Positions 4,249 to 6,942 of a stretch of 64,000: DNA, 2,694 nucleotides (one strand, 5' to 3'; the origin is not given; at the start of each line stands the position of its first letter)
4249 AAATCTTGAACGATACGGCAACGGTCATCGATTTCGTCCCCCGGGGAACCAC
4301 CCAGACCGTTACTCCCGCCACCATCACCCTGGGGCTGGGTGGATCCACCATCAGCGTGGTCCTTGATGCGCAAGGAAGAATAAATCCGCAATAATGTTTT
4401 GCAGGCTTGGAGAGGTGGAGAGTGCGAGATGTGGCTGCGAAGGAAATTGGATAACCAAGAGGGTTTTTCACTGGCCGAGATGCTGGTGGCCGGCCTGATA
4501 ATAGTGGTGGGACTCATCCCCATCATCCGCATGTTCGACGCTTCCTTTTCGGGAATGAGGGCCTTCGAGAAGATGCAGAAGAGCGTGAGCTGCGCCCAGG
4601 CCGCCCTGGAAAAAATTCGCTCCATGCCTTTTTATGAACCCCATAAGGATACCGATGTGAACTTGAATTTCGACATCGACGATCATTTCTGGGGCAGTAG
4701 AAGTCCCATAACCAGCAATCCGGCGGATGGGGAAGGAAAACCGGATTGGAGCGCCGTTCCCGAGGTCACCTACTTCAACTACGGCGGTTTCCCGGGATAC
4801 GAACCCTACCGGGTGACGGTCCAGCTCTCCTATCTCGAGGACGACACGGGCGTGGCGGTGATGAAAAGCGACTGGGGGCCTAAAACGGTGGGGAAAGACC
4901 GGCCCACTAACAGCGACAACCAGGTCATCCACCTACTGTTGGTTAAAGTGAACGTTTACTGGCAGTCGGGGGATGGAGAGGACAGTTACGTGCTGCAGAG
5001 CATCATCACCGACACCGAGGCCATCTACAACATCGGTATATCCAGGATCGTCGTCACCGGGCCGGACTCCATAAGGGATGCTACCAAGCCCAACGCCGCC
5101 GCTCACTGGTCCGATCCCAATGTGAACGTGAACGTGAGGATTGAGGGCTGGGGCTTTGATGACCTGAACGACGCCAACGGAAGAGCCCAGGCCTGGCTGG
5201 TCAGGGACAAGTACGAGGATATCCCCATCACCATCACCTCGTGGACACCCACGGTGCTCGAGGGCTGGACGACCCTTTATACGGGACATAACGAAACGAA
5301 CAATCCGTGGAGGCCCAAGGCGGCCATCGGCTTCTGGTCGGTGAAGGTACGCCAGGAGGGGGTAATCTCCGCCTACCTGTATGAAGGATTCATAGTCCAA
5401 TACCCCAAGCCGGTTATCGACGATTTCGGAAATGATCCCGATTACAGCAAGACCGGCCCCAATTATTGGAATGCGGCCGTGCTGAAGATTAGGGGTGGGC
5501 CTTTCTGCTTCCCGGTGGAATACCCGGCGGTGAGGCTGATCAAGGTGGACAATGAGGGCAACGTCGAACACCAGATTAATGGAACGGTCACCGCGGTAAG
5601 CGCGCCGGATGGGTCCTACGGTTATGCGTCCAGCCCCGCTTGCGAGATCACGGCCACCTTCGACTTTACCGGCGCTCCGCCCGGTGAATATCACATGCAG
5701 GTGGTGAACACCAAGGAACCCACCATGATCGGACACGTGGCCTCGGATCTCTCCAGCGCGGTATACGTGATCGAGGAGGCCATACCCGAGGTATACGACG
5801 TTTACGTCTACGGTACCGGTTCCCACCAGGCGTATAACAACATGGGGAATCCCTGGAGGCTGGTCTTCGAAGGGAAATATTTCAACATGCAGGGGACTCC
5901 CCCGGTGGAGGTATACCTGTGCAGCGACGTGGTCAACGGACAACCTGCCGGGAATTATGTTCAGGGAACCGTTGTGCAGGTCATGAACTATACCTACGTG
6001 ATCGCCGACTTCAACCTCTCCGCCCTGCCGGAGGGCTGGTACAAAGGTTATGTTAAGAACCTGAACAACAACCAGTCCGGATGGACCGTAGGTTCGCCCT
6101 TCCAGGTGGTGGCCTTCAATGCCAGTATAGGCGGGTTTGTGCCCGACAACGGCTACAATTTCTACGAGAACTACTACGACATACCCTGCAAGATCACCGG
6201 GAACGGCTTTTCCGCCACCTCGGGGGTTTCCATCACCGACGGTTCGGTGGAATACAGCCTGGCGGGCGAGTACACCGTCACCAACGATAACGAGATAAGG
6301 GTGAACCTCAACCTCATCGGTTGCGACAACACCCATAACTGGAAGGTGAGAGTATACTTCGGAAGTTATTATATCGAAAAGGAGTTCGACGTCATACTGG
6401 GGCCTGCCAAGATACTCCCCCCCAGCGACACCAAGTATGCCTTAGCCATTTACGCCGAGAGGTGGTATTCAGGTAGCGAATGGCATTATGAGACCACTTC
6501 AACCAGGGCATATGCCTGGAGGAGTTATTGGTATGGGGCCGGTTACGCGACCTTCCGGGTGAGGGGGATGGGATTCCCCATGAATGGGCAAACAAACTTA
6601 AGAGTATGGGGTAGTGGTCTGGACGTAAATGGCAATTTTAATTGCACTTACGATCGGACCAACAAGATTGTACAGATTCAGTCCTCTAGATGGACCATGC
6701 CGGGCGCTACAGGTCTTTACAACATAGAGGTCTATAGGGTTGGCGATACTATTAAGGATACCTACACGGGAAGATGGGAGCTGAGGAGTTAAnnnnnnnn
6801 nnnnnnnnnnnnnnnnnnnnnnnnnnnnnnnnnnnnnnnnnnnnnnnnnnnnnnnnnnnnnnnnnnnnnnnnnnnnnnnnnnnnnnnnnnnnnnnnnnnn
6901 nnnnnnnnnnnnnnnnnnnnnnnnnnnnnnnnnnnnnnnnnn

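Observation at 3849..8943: Lower-GC cluster of four prepilin-type genes inserted between aroQ and pepP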

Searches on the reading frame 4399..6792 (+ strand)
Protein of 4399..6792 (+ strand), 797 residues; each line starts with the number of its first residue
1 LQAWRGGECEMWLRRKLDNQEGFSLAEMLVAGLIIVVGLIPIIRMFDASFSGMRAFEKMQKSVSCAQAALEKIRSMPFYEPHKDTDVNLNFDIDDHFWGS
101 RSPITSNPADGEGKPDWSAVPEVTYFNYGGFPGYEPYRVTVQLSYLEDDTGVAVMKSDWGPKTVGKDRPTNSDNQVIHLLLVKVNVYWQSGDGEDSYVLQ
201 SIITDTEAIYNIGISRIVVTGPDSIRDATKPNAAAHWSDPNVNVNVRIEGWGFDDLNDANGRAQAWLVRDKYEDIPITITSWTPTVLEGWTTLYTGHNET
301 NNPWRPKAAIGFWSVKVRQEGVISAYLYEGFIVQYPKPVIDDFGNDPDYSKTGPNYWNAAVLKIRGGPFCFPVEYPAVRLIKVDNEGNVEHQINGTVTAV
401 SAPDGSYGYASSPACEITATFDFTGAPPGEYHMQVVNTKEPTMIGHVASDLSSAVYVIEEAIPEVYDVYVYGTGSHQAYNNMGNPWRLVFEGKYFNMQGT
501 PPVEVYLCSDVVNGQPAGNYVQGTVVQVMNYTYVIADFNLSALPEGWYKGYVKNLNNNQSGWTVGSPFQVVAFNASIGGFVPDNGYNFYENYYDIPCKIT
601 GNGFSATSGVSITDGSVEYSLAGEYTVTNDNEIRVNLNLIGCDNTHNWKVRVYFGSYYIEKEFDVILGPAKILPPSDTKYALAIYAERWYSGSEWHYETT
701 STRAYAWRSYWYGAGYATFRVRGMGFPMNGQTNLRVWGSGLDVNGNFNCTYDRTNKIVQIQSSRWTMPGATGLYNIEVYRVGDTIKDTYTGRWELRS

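Call 3: search_protein_families(library=pfam, proteins=[window:4399-6792:+], max_evalue=0.1)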
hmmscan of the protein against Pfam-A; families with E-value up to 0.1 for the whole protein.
window:4399-6792:+ (797 aa): 0 families

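Call 4: search_protein_families(library=ncbifam, proteins=[window:4399-6792:+], max_evalue=0.1)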
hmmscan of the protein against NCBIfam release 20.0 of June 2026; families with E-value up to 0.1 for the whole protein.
window:4399-6792:+ (797 aa): 2 families
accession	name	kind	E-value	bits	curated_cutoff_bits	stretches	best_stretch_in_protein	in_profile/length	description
TIGR02523.1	type_IV_pilV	equivalog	0.0072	16.8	52.2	1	20-77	1-58/139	type IV pilus modification protein PilV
NF041013.1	T4P_ComGE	equivalog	0.038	14.1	49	1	19-72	2-55/83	competence type IV pilus minor pilin ComGE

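Call 7: find_homologous_proteins(query=window:4399-6792:+)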
Query window:4399-6792:+ (797 aa): 28 proteins with E <= 0.001 among 8000 candidates.
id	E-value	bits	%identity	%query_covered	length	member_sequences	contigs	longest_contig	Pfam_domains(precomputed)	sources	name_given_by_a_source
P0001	0.0e+0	1695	90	99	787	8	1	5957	-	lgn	-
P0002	0.0e+0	1378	74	99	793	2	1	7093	-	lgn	-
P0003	0.0e+0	1372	73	99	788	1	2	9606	-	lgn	-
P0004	0.0e+0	1218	66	99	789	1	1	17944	-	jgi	-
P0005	0.0e+0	1149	63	98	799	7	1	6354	-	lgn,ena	-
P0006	0.0e+0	1022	58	98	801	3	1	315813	-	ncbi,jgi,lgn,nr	ncbi:MAG: hypothetical protein H5T74_01730 [Actinobacteria bacterium]|nr:hypothetical protein [Actin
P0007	1.9e-297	1007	57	98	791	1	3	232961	-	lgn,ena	-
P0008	2.9e-280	950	56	98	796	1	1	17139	-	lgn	-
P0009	3.2e-260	884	54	98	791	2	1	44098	-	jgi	jgi:hypothetical protein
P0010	4.3e-260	884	53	99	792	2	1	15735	-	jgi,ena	-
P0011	5.6e-257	873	52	98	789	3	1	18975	-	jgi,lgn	-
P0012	4.7e-255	867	52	99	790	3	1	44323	-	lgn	-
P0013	7.7e-255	866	52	99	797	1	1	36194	-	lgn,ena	-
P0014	1.9e-246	838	52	98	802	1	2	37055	-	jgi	jgi:hypothetical protein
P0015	1.3e-243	829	50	98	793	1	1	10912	-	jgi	jgi:hypothetical protein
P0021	2.2e-221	756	47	98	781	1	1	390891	-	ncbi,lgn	-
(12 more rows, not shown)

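Call 15: find_encoding_contigs(protein=P0021, flank=10000, max_places=2)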
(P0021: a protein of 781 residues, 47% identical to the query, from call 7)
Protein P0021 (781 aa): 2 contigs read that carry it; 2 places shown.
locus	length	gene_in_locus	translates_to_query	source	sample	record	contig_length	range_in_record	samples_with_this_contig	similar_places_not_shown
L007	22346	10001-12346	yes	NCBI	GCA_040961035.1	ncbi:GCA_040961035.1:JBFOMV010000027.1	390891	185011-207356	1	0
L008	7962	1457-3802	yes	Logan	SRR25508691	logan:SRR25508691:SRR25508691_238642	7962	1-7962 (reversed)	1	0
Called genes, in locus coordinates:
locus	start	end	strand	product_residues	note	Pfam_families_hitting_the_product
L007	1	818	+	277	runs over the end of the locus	-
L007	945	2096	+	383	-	PF01264:Chorismate_synt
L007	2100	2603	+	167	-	PF13671:AAA_33 (weak), PF01202:SKI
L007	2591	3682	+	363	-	PF13685:Fe-ADH_2, PF01761:DHQ_synthase, PF24621:DHQS_C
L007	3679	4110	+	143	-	PF01220:DHquinase_II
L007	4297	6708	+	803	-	-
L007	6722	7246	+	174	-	PF07963:N_methyl (weak)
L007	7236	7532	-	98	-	-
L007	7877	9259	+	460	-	-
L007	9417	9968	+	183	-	PF07963:N_methyl (faint), PF12019:GspH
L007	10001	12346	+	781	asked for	-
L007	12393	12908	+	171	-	-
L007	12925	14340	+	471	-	-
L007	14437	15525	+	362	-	PF01321:Creatinase_N, PF00557:Peptidase_M24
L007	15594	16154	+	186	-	PF08207:EFP_N, PF01132:EFP, PF09285:Elong-fact-P_C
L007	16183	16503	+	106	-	PF03780:Asp23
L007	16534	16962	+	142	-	PF01029:NusB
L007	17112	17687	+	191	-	PF00156:Pribosyltran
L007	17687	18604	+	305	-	PF02729:OTCace_N, PF00185:OTCace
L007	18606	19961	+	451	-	PF01979:Amidohydro_1, PF07969:Amidohydro_3 (faint), PF12890:DHOase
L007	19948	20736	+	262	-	PF10418:DHODB_Fe-S_bind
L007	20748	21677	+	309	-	PF01180:DHO_dh, PF01207:Dus (faint)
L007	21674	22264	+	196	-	PF00156:Pribosyltran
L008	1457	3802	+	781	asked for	-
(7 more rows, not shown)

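Call 16: find_encoding_contigs(protein=P0006, flank=10000, max_places=2)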
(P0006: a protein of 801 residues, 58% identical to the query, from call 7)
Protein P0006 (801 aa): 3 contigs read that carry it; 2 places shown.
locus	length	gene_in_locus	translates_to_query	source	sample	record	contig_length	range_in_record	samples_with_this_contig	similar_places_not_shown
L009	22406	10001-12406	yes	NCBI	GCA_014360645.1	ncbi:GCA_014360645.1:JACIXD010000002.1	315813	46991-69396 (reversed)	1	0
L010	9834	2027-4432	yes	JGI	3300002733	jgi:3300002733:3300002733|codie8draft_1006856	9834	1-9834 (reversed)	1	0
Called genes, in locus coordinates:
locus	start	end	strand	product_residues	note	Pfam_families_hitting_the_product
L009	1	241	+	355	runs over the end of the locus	PF00437:T2SSE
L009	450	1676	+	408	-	PF28597:T2SSF_N, PF00482:T2SSF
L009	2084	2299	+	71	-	PF12728:HTH_17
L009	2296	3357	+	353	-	PF11104:PilM_2, PF14450:FtsA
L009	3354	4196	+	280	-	-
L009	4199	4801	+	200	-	PF04350:PilO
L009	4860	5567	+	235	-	-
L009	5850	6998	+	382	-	PF01264:Chorismate_synt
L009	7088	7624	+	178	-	PF13238:AAA_18, PF01202:SKI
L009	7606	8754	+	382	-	PF01761:DHQ_synthase, PF24621:DHQS_C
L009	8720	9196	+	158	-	PF01220:DHquinase_II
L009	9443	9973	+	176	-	PF07963:N_methyl (weak)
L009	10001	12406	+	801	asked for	-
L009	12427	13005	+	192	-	-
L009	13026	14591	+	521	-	-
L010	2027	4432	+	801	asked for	-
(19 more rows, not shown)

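Call 38: predict_structure(alignment_id=A1)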
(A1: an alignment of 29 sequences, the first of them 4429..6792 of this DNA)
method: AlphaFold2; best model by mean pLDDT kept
length: 787 residues; sequences in the alignment: 29
mean_pLDDT: 86.5   pTM: 0.44
mean pLDDT of the five models: 86.5, 85.4, 84.8, 84.4, 82.8
residues with pLDDT >= 90: 421; 70-90: 283; 50-70: 63; < 50: 20
segments of 3 or more residues with pLDDT < 50: 2-4, 7-15, 197-200, 247-249
pLDDT, mean of each block of 10 residues (from residue 1): 47 51 64 57 69 82 78 82 89 90 88 91 88 84 88 86 84 90 84 61 83 86 83 89 60 80 85 88 69 72 83 75 91 93 88 94 90 88 93 88 93 87 88 81 92 92 90 91 87 95 93 93 95 95 89 94 91 95 96 91 95 93 96 94 89 94 94 91 91 94 93 94 96 96 95 95 96 93 94
secondary structure, 60 per line:
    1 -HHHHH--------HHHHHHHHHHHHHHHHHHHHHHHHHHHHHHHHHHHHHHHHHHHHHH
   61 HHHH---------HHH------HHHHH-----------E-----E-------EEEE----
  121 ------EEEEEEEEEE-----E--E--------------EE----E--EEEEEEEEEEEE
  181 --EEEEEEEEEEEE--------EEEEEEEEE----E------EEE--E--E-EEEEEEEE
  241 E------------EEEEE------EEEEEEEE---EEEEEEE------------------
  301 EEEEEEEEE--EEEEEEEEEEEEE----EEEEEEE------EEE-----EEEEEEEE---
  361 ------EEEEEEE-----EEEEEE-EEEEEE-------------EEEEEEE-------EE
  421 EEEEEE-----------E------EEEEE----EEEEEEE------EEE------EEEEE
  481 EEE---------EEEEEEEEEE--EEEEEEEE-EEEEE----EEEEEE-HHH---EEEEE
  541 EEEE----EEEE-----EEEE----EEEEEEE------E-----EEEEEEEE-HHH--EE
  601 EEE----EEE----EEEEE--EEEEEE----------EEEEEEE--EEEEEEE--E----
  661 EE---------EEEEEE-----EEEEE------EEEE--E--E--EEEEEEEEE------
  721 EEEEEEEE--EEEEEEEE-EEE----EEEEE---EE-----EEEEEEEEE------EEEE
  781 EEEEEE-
elements in order (helices of 4 or more, strands of 3 or more residues): H2-6 H15-64 H83-87 E113-116 E127-136 E169-180 E183-194 E203-211 E223-225 E233-241 E254-258 E265-272 E276-282 E301-309 E312-324 E329-335 E342-344 E350-357 E367-373 E379-384 E386-391 E405-411 E419-426 E445-449 E454-460 E467-469 E476-483 E493-502 E505-512 E514-518 E523-528 E536-544 E549-552 E558-561 E566-572 E585-592 E599-603 E608-610 E615-619 E622-627 E638-644 E647-653 E672-677 E683-687 E694-697 E706-714 E721-728 E731-738 E740-742 E747-751 E762-770 E777-786

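Call 42: fold_search(model_id=the predicted structure, library=pdb)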
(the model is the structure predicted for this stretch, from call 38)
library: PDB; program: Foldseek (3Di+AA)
matches with E <= 10: 1868; with E <= 0.001: 113
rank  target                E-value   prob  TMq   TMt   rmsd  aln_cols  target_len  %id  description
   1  3b43                  1.3e-11  1.00  0.16  0.20  24.1       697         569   11  I-band fragment I65-I70 from titin (released 2008-01-22)
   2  5l56_A                1.5e-11  1.00  0.19  0.14  29.8       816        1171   10  Plexin A1 full extracellular region, domains 1 to 10, to 4 angstrom (released 2016-07-06)
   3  8k3j_A                1.2e-09  1.00  0.14  0.17  27.7       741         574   12  Structure of human CNTN2 immunoglobulin domains 1-6 homo-dimer (released 2024-07-17)
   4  7m0r_A                2.3e-09  1.00  0.16  0.12  31.3       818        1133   10  Cryo-EM structure of the Sema3A/PlexinA4/Neuropilin 1 complex (released 2021-05-05)
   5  8k53_B                4.4e-09  1.00  0.13  0.16  28.5       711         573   13  Structure of the Dimeric Human CNTN2 Ig 1-6-FNIII 1-2 Domain in an Asymmetric State (released 2023-12-06)
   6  8a0y_A                6.2e-09  1.00  0.14  0.16  28.8       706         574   11  Crystal structure of mouse contactin 2 immunoglobulin domains (released 2023-11-01)
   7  7ad7_B                1.1e-08  1.00  0.14  0.16  43.9       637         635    9  Crystal structure of human complement C5 in complex with the K8 bovine knob domain peptide. (released 2021-03-10)
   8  9b4h_A                1.2e-08  1.00  0.18  0.09  39.2       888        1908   10  Chlamydomonas reinhardtii mastigoneme filament (released 2024-04-10)
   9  4liq_E                1.4e-08  1.00  0.14  0.19  29.0       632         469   10  Structure of the extracellular domain of human CSF-1 receptor in complex with the Fab fragment of RG7155 (released 2014-06-18)
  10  8wa2_C                1.7e-08  1.00  0.19  0.11  38.3       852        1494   10  cryo-EM structure of native mastigonemes isolated from Chlamydomonas reinhardtii at 3.0 angstrom resolution (released 2024-04-10)
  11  7ol4_A                1.8e-08  1.00  0.14  0.17  30.8       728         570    9  Mouse contactin-1 neurofascin-155 immunoglobulin domains adhesion complex (released 2022-12-14)
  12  6tav_C                3.0e-08  1.00  0.13  0.09  54.5       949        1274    7  Crystal structure of endopeptidase-induced alpha2-macroglobulin (released 2021-05-12)
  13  5hcc_B                4.7e-08  1.00  0.14  0.17  43.7       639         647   10  Ternary complex of human Complement C5 with Ornithodoros moubata OmCI and Dermacentor andersoni RaCI3. (released 2016-03-30)
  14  7q62_A                8.5e-08  1.00  0.15  0.11  53.8       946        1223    9  Structure of TEV cleaved A2ML1 dimer (A2ML1-TT dimer) (released 2022-04-20)
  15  8oq3_A                8.9e-08  0.99  0.12  0.08  46.4       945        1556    8  Structure of methylamine treated human complement C3 (released 2024-02-21)
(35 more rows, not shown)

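Call 53: search_protein_families(library=pfam, proteins=[L007:4297-6708:+, L007:6722-7246:+, L007:7877-9259:+], max_evalue=0.01)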
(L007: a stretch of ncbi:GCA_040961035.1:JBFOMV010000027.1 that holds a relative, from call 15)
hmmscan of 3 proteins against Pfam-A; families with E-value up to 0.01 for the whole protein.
L007:4297-6708:+ (803 aa): 0 families

L007:6722-7246:+ (174 aa): 2 families
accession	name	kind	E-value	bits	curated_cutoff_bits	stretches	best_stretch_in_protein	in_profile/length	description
PF07963.17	N_methyl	-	1.6e-07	31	21.2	1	16-39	3-26/27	Prokaryotic N-terminal methylation motif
PF12019.13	GspH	-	0.0025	18.7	21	1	56-170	2-108/108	Type II transport protein GspH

L007:7877-9259:+ (460 aa): 1 family
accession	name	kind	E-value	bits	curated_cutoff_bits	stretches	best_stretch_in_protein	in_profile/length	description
PF14341.11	PilX_N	-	0.00019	21.7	25.5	1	22-70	2-50/51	PilX N-terminal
